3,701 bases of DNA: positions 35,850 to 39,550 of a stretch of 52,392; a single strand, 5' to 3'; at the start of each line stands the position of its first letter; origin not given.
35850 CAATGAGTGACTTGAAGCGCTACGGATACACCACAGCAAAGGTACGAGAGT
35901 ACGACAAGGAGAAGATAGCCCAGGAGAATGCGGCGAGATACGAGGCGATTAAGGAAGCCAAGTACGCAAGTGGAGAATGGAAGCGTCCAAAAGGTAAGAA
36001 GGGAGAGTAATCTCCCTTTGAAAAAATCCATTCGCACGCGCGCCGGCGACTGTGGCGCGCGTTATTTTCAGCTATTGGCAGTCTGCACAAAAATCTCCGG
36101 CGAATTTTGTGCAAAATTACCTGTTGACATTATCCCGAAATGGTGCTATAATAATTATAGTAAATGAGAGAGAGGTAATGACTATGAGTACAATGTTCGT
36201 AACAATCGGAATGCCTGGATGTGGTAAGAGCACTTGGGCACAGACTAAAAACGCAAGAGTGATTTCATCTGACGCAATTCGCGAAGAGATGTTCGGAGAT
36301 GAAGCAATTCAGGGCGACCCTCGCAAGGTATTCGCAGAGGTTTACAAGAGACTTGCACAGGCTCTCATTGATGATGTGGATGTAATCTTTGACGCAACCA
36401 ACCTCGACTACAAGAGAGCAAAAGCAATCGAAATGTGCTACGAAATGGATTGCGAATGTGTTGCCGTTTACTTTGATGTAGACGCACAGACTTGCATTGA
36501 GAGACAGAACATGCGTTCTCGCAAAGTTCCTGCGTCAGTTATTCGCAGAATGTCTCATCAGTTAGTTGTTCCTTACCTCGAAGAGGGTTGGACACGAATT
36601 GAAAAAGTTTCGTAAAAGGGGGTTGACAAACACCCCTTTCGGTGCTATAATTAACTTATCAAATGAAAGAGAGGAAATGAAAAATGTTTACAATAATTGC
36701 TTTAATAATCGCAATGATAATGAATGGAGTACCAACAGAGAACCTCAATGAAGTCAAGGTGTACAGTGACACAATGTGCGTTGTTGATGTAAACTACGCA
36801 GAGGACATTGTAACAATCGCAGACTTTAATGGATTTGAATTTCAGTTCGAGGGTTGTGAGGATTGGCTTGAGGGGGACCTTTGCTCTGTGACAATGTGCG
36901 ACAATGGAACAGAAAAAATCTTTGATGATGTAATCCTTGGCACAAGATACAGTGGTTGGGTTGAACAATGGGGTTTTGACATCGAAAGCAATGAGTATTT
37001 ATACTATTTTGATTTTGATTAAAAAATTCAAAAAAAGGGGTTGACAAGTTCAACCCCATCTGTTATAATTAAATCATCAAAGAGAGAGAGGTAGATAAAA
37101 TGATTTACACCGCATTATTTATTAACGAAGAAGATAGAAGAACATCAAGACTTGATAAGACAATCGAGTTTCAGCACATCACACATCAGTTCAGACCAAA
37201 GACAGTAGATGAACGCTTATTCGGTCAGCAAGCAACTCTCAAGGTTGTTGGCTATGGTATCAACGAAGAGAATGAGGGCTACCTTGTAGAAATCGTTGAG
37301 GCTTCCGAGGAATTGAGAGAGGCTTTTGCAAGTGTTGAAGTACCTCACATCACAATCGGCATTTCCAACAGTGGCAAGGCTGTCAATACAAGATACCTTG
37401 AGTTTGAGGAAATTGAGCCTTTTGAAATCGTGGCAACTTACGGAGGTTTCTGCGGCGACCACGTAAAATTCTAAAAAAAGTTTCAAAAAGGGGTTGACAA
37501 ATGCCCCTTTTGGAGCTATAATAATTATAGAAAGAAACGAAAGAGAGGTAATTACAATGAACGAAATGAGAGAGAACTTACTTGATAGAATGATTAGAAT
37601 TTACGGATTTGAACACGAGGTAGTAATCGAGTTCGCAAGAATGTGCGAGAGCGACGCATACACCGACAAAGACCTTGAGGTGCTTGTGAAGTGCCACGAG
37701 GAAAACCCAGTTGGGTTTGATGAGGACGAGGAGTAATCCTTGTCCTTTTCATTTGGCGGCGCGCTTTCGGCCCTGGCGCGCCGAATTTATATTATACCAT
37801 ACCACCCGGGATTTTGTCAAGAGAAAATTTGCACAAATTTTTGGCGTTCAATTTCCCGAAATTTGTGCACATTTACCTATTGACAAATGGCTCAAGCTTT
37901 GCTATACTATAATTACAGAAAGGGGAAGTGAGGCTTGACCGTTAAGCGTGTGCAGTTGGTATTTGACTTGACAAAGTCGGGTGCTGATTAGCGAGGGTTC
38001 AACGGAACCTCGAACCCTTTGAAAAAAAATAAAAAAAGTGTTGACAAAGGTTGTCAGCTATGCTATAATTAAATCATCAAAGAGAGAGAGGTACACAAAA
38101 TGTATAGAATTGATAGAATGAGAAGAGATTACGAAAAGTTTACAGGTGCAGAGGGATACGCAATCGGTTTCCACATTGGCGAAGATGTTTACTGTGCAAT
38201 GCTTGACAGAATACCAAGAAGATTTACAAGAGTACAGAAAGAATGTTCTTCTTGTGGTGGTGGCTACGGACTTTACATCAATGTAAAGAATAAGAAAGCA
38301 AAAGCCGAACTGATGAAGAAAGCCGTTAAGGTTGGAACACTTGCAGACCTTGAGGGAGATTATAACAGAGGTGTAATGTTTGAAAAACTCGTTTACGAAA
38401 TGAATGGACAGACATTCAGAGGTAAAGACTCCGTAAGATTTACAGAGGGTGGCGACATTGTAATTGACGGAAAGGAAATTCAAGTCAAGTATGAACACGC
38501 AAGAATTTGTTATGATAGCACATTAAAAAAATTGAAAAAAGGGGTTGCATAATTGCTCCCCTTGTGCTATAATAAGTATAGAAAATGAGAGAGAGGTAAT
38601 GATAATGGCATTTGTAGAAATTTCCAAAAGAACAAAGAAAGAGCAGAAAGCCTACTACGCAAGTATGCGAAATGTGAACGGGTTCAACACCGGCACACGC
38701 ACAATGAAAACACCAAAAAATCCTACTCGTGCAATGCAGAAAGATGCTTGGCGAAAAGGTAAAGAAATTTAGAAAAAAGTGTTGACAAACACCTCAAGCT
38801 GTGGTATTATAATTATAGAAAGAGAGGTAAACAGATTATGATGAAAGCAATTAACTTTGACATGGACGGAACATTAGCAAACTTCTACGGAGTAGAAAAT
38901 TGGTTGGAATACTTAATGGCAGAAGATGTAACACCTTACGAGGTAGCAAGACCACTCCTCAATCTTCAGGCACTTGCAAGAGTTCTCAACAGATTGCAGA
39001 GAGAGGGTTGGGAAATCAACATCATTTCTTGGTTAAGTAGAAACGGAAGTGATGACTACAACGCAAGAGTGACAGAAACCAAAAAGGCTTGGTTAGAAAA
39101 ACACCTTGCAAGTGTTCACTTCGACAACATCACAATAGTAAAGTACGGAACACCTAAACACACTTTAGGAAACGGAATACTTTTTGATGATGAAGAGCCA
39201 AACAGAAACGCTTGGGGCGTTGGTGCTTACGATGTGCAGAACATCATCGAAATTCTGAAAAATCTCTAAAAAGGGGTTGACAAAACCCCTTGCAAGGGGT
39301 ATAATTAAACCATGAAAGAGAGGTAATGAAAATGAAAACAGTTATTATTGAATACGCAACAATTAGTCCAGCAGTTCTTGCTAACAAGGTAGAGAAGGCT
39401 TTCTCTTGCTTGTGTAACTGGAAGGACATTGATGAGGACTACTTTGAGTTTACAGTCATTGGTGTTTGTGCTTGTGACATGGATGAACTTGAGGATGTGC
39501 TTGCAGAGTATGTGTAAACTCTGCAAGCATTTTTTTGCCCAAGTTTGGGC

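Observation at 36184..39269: Split T4-Pnk (separate kinase and HAD phosphatase genes) flanking a compact 2H phosphoesterase: RNA end-healing or signal-nucleotide degrading module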

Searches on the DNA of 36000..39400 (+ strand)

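Call 5: search_dna_similar(query=window:36000-39400:+, collection=phages, mode=near, max_rows=20)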
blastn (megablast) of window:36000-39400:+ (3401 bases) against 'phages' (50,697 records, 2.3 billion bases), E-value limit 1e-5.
No match.
